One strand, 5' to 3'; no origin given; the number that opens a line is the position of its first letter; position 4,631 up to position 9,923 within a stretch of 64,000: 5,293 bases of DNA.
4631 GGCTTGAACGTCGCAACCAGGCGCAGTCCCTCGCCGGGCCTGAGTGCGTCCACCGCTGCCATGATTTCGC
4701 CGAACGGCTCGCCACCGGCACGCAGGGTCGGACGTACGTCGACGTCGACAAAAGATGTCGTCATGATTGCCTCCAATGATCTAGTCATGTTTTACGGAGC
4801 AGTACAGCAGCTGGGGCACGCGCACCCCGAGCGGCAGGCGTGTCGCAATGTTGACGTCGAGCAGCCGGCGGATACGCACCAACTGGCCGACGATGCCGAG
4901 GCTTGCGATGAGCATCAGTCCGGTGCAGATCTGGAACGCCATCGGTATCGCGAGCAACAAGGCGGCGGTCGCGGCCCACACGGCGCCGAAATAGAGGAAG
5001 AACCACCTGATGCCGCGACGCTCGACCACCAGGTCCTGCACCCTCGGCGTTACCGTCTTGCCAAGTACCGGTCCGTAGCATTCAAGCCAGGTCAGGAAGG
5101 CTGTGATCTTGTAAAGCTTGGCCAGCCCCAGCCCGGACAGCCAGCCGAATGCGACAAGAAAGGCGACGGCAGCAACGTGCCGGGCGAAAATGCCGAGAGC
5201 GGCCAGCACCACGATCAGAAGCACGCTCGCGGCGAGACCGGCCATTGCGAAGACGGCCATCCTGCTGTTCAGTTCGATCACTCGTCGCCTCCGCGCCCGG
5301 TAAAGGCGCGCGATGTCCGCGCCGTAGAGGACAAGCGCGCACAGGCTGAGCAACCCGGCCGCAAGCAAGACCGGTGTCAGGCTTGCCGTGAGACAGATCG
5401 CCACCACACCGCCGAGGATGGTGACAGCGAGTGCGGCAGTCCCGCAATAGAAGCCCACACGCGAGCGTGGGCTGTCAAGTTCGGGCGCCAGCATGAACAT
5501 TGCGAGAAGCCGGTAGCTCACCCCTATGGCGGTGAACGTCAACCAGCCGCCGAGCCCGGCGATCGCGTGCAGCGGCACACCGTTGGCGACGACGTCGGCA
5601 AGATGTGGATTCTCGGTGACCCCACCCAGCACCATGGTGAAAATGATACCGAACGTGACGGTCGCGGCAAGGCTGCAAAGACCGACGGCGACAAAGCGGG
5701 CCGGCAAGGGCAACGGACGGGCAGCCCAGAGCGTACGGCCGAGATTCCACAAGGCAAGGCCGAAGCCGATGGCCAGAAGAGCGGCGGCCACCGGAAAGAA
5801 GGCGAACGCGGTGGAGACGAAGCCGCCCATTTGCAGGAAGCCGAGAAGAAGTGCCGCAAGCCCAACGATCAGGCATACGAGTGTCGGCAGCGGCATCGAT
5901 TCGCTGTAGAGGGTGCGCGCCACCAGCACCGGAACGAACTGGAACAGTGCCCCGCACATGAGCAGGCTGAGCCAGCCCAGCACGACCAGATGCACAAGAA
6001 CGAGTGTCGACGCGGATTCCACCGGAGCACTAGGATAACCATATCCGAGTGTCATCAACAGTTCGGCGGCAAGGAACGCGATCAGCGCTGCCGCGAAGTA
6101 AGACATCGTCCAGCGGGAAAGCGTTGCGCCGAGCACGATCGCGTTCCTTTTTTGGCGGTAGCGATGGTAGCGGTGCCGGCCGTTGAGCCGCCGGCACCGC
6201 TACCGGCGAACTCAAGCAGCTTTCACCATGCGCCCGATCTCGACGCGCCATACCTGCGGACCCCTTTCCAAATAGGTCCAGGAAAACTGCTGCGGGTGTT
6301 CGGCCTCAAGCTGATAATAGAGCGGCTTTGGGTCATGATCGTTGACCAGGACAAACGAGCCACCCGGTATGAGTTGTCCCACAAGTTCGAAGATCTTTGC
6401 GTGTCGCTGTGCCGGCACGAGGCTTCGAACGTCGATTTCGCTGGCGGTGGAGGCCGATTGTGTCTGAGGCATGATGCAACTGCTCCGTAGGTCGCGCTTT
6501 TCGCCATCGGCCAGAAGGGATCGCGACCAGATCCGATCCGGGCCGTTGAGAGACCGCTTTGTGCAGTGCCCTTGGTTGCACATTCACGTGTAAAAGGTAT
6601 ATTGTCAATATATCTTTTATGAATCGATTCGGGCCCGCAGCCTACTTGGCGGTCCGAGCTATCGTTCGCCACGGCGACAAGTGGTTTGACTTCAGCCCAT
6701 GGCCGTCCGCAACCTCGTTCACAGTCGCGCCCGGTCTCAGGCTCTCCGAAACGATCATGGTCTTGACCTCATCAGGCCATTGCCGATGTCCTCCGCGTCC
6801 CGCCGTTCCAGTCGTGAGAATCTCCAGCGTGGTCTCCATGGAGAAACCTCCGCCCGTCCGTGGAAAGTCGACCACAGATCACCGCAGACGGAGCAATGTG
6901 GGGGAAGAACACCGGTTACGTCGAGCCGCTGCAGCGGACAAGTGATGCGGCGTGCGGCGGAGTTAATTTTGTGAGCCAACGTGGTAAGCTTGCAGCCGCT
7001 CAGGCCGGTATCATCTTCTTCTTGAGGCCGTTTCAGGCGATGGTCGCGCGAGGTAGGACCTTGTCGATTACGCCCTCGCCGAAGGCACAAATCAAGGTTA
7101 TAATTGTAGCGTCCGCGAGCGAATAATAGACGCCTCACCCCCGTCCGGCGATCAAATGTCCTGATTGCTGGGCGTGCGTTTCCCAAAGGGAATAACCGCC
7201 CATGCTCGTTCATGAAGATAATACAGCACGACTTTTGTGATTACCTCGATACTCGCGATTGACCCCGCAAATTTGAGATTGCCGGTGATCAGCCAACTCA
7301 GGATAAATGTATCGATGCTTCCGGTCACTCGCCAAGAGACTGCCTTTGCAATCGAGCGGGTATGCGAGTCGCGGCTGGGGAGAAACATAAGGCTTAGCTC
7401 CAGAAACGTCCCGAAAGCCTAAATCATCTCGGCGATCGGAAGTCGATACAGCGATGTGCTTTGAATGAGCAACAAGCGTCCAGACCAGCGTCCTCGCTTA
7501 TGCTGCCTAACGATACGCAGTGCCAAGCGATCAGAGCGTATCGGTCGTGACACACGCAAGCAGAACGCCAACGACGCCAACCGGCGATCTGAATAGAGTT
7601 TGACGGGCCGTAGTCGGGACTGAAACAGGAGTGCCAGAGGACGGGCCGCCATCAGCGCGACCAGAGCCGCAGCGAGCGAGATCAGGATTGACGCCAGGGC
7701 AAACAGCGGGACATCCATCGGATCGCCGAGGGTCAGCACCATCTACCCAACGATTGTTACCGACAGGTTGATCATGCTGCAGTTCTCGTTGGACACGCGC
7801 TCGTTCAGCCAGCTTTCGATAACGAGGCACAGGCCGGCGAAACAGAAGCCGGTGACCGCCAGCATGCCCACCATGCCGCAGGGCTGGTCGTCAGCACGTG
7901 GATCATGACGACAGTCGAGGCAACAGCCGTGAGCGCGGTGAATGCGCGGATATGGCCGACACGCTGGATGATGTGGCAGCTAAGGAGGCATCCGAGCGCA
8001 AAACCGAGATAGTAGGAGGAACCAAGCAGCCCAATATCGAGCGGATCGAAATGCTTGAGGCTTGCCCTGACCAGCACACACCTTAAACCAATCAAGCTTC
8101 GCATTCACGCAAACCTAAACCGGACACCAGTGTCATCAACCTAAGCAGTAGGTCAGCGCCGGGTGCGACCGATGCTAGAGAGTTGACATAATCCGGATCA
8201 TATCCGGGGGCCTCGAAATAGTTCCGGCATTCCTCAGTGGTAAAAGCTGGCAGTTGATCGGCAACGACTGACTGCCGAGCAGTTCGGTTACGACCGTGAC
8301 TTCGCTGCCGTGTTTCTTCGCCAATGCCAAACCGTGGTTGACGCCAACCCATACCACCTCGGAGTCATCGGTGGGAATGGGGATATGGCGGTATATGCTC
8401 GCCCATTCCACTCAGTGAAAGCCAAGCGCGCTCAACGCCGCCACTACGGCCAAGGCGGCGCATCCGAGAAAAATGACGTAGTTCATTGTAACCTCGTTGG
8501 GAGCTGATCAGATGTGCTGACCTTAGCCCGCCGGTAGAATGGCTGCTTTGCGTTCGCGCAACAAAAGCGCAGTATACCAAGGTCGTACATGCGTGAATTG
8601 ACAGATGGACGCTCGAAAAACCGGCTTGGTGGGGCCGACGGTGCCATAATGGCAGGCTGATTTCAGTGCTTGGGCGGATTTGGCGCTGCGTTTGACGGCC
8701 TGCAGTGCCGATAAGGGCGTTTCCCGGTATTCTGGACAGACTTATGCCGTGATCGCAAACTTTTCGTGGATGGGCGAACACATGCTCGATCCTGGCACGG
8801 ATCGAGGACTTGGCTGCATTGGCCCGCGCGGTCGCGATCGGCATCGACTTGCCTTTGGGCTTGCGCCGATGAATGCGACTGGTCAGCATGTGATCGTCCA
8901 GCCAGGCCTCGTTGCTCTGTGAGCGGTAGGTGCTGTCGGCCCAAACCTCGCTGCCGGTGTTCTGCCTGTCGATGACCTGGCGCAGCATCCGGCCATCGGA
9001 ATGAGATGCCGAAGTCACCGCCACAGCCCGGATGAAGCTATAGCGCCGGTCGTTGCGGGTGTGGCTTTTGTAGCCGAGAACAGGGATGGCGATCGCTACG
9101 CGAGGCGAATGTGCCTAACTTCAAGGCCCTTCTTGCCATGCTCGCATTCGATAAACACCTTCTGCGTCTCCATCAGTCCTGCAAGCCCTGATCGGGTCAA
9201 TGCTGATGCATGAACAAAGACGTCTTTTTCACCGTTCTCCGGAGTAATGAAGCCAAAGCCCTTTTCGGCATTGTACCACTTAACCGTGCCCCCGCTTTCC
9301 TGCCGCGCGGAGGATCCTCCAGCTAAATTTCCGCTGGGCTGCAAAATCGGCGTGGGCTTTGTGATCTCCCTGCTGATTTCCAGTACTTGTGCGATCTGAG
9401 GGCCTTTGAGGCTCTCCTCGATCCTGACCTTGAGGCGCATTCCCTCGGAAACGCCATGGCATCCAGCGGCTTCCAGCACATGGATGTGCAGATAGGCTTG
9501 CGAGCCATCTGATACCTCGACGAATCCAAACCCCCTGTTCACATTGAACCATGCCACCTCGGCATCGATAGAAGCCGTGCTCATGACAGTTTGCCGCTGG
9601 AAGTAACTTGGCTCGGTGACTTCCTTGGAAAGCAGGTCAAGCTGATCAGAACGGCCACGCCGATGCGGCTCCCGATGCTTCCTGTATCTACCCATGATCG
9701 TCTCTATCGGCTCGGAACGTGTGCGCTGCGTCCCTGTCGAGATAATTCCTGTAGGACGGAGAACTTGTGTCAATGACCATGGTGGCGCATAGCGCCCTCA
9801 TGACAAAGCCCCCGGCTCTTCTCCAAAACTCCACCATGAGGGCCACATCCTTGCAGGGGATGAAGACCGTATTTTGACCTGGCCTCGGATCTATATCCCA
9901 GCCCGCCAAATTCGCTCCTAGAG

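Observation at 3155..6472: Six-gene operon of DUF2249 proteins, a large polytopic membrane protein and an Nfu_N-DUF59 fusion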

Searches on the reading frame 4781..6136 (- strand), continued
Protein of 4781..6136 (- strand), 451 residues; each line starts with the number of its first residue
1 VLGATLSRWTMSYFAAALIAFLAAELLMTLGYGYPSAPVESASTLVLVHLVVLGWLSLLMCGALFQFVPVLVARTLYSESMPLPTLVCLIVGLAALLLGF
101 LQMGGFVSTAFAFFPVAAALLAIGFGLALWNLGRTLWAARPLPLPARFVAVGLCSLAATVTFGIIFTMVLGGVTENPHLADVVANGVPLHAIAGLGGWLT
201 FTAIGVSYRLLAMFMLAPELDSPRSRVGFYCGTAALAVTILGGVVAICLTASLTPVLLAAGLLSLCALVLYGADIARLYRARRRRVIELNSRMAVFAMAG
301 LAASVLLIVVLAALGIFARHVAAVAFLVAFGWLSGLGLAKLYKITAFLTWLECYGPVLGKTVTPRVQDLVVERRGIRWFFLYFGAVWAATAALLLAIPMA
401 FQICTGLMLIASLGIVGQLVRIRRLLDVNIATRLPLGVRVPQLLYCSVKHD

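Call 61: search_protein_families(library=pfam, alignment_id=A1, max_evalue=1)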
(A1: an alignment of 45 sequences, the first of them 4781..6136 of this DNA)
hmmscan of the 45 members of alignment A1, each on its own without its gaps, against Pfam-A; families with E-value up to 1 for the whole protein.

A. member 1, window:4781-6136:- (451 aa): 1 family
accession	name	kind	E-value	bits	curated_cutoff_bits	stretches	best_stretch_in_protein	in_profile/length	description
PF00115.25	COX1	-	0.012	15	34.8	2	148-318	6-181/436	Cytochrome C and Quinol oxidase polypeptide I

B. families by the number of members that match (of 45 scanned): 14 families
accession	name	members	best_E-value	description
PF00115.25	COX1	8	1.2e-08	Cytochrome C and Quinol oxidase polypeptide I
PF04987.19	PigN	1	0.016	Phosphatidylinositolglycan class N (PIG-N)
PF06979.18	TMEM70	1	0.057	TMEM70/TMEM186/TMEM223 protein family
PF19560.4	DUF6082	1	0.076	Family of unknown function (DUF6082)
PF11237.13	DUF3038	1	0.1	Protein of unknown function (DUF3038)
PF09292.15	Neil1-DNA_bind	1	0.11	Endonuclease VIII-like 1, DNA bind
PF16316.10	DUF4956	1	0.17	Domain of unknown function (DUF4956)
PF21368.3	AI2M-like_HNH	1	0.18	AI2M/AI1M-like, HNH endonuclease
PF11628.13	TCR_zetazeta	1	0.24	T-cell surface glycoprotein CD3 zeta chain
PF24097.1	TMD_POM152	1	0.26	Nucleoporin POM152, N-terminal transmembrane domain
PF05858.17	BIV_Env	1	0.32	Bovine immunodeficiency virus surface protein (SU)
PF01313.24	Bac_export_3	1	0.4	Bacterial export proteins, family 3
PF01708.21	Gemini_mov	1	0.42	Geminivirus putative movement protein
PF15831.10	SMIM5_18_22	1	0.43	Small integral membrane protein 5/18/22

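Call 66: find_encoding_contigs(protein=P0260, flank=6000, max_places=2)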
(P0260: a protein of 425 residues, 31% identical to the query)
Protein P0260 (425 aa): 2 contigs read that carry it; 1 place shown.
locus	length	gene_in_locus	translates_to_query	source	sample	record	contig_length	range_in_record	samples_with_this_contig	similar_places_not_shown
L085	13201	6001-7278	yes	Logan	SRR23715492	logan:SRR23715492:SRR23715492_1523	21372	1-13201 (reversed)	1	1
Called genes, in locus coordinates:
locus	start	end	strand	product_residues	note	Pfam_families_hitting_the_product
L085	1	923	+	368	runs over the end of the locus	PF04055:Radical_SAM, PF13186:SPASM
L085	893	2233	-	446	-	PF08245:Mur_ligase_M, PF02875:Mur_ligase_C, PF27239:FOL3_C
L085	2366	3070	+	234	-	PF00027:cNMP_binding, PF13545:HTH_Crp_2, PF00325:Crp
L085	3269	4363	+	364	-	PF01883:FeS_assembly_P, PF00142:Fer4_NifH (faint), PF01656:CbiA, PF02374:ArsA_ATPase (weak), PF09140:MipZ, PF10609:ParA, PF13614:AAA_31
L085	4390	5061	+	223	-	PF13237:Fer4_10 (faint), PF01077:NIR_SIR, PF12838:Fer4_7, PF00037:Fer4 (weak), PF12837:Fer4_6 (weak)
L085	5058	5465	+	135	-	PF00115:COX1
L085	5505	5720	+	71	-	PF08984:DUF1858 (weak), PF04405:ScdA_N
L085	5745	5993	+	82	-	PF01206:TusA, PF10006:DUF2249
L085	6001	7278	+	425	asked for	PF00115:COX1 (faint)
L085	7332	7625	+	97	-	PF01883:FeS_assembly_P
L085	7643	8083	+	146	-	PF00115:COX1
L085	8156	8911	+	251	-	PF01976:DUF116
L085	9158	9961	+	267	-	PF02535:Zip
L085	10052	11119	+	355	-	PF03734:YkuD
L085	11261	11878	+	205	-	PF07638:Sigma70_ECF, PF04542:Sigma70_r2, PF08281:Sigma70_r4_2, PF04545:Sigma70_r4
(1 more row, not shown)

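Call 67: find_encoding_contigs(protein=P0233, flank=6000, max_places=2)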
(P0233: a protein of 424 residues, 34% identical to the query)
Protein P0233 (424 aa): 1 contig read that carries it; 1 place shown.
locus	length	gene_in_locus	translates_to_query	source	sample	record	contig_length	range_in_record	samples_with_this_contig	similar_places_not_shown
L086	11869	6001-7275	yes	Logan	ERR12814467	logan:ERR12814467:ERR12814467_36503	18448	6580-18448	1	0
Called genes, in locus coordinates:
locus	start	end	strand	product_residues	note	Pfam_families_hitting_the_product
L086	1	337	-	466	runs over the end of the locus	PF00479:G6PD_N, PF02781:G6PD_C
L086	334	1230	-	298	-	PF03446:NAD_binding_2, PF03807:F420_oxidored (weak), PF00393:6PGD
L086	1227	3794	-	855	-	PF00923:TAL_FSA, PF00342:PGI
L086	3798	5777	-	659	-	PF00456:Transketolase_N, PF02779:Transket_pyr, PF02780:Transketolase_C, PF22613:Transketolase_C_1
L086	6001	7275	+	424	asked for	-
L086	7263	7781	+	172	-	PF10006:DUF2249, PF01206:TusA (weak), PF10006:DUF2249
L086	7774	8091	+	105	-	PF01883:FeS_assembly_P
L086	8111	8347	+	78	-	PF10006:DUF2249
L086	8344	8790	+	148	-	PF10006:DUF2249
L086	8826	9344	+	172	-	PF05425:CopD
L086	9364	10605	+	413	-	-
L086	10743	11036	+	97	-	PF07883:Cupin_2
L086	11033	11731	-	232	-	PF00027:cNMP_binding, PF13545:HTH_Crp_2, PF00325:Crp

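Call 73: find_homologous_proteins(query=L061:7942-9279:+, max_evalue=1e-30)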
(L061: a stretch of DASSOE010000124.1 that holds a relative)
Query L061:7942-9279:+ (446 aa): 2290 proteins with E <= 1e-30 among 8000 candidates; the best 120 are listed.
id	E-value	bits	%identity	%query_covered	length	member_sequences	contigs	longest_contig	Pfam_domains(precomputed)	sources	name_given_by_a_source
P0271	3.1e-272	921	99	100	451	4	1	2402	-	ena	-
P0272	4.5e-219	746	80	100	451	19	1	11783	-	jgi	jgi:hypothetical protein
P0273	3.7e-211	720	79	100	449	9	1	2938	-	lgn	-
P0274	5.7e-208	709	77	100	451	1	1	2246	-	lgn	-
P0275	6.9e-205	699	76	100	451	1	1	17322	-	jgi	jgi:hypothetical protein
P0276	7.8e-205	699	76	100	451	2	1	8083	-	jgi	jgi:hypothetical protein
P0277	8.9e-205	699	76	100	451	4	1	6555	-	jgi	jgi:hypothetical protein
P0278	1.9e-204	698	76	100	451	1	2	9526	-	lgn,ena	-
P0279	2.6e-204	697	76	100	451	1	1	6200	-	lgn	-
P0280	7.2e-204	696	76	100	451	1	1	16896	-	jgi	jgi:hypothetical protein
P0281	1.1e-203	695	76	100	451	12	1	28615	-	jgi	jgi:hypothetical protein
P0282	1.7e-203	695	77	100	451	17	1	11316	-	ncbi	-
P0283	7.5e-202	689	75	100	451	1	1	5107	-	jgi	jgi:hypothetical protein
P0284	1.6e-201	688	76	100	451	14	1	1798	-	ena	-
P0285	2.1e-188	645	71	100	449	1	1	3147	-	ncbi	-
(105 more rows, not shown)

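Call 81: search_protein_families(library=pfam, max_evalue=0.001, proteins=[P0208, P0270, P0159, P0126, P0158, P0192, P0182, P0194, P0246])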
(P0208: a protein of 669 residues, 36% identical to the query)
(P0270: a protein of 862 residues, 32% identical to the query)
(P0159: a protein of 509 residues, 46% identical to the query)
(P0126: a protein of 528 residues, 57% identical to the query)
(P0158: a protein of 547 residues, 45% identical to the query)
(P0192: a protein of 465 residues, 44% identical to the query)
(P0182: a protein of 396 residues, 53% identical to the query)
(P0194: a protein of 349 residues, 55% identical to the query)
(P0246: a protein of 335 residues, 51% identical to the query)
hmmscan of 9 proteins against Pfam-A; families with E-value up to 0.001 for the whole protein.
P0208 (669 aa): 0 families

P0270 (862 aa): 0 families

P0159 (509 aa): 0 families

P0126 (528 aa): 0 families

P0158 (547 aa): 1 family
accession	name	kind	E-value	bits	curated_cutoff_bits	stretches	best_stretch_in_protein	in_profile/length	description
PF11070.13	DUF2871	-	1.2e-05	26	27.4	0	38-116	31-114/134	Protein of unknown function (DUF2871)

P0192 (465 aa): 0 families

P0182 (396 aa): 1 family
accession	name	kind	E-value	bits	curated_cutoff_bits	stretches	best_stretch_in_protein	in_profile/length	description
PF00122.25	E1-E2_ATPase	-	8.4e-08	32.4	28.1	1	105-150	3-48/181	E1-E2 ATPase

P0194 (349 aa): 1 family
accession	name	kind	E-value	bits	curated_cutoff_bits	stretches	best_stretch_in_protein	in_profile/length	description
PF10006.14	DUF2249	-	3.5e-15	56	29.5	1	11-61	1-51/70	Uncharacterized conserved protein (DUF2249)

P0246 (335 aa): 0 families

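Call 82: find_encoding_contigs(protein=P0249, flank=7000, max_places=2)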
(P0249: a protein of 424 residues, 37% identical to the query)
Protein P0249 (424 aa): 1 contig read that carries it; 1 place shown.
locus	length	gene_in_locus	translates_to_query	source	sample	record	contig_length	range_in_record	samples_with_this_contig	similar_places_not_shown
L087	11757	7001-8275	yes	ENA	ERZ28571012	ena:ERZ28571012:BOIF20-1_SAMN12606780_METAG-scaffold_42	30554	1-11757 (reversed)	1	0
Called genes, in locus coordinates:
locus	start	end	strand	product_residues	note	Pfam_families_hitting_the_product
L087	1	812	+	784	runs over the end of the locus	PF04205:FMN_bind (weak), PF12801:Fer4_5, PF27538:NosR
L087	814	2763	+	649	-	PF18793:nos_propeller_2, PF18764:nos_propeller, PF00116:COX2 (weak), PF13473:Cupredoxin_1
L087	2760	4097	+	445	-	PF05048:NosD, PF13229:Beta_helix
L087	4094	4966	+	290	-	PF00005:ABC_tran, PF13304:AAA_21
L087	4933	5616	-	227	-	-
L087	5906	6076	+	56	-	PF05573:NosL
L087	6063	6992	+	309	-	PF02424:ApbE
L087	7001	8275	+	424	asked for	-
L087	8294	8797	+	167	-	PF10006:DUF2249, PF01206:TusA (weak), PF10006:DUF2249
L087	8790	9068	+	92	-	PF01883:FeS_assembly_P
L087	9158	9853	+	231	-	PF00027:cNMP_binding, PF13545:HTH_Crp_2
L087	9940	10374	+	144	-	PF00127:Copper-bind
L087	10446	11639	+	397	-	PF05940:NnrS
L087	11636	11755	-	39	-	?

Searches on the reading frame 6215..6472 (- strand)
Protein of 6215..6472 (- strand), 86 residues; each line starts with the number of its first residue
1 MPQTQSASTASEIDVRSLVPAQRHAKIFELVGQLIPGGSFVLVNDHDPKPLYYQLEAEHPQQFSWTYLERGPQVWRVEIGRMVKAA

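Call 3: search_protein_families(library=pfam, max_evalue=0.01, proteins=[window:6215-6472:-])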
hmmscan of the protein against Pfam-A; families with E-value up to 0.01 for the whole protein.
seq(86 aa): 1 family
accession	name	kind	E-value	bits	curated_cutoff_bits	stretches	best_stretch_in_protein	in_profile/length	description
PF10006.14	DUF2249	-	1.9e-30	104.9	29.5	1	12-81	1-70/70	Uncharacterized conserved protein (DUF2249)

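Call 4: search_protein_families(library=ncbifam, max_evalue=0.01, proteins=[window:6215-6472:-])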
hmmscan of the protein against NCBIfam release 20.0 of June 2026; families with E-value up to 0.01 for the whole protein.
seq(86 aa): 0 families

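Call 63: search_solved_structures(query=window:6215-6472:-, max_evalue=1, show_alignments=2)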
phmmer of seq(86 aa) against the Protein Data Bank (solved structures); distinct sequences matched with E-value up to 1: 1.
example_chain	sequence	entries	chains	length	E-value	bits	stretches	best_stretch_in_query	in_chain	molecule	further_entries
21tv_A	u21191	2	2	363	0.072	16.7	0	38-78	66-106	Ozoralizumab (OZR) | anti-TNF-alpha nanobodies, TNF30, derived from Ozoralizumab (OZR)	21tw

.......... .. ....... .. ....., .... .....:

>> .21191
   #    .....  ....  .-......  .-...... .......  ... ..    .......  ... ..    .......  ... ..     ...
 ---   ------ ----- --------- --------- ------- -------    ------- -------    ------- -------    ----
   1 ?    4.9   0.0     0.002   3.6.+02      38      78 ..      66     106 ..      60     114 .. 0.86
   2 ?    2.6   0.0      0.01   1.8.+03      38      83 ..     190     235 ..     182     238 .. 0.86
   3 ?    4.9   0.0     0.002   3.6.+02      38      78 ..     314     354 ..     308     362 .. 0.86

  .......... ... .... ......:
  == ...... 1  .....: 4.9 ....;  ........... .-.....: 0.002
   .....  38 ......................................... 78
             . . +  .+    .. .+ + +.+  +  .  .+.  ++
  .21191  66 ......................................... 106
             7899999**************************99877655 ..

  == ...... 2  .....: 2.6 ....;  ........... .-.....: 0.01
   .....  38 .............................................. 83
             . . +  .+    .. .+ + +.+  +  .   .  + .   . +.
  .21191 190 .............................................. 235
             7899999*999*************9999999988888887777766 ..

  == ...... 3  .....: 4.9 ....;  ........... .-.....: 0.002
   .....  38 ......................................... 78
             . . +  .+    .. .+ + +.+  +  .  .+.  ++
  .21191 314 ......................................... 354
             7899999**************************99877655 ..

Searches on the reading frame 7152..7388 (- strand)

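Call 3: search_protein_families(library=pfam, max_evalue=0.01, proteins=[window:7152-7388:-])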
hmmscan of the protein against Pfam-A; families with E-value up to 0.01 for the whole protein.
window:7152-7388:- (78 aa): 1 family
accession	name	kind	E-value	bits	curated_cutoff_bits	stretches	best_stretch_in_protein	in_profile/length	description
PF09834.14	DUF2061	-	5.8e-24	84.7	23.1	1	13-64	1-52/52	Predicted membrane protein (DUF2061)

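Call 4: search_protein_families(library=ncbifam, max_evalue=0.01, proteins=[window:7152-7388:-])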
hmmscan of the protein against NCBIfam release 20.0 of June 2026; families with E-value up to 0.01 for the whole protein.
window:7152-7388:- (78 aa): 0 families

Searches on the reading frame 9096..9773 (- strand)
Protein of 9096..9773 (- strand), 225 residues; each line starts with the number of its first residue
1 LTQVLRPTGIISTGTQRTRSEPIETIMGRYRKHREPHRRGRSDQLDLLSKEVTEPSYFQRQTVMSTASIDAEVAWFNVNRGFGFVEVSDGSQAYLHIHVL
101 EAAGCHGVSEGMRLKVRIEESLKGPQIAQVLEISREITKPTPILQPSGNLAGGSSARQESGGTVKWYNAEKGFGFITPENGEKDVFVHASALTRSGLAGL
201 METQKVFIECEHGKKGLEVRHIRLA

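Call 78: search_protein_families(library=pfam, max_evalue=0.001, proteins=[window:9096-9773:-])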
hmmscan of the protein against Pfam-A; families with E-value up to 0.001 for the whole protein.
window:9096-9773:- (225 aa): 2 families
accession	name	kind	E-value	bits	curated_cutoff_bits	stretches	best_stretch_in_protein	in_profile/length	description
PF00313.28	CSD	-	8.9e-29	99.6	27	2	162-219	3-60/66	'Cold-shock' DNA-binding domain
PF08206.17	OB_RNB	-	4.2e-07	30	24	1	170-192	7-29/58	Ribonuclease B OB domain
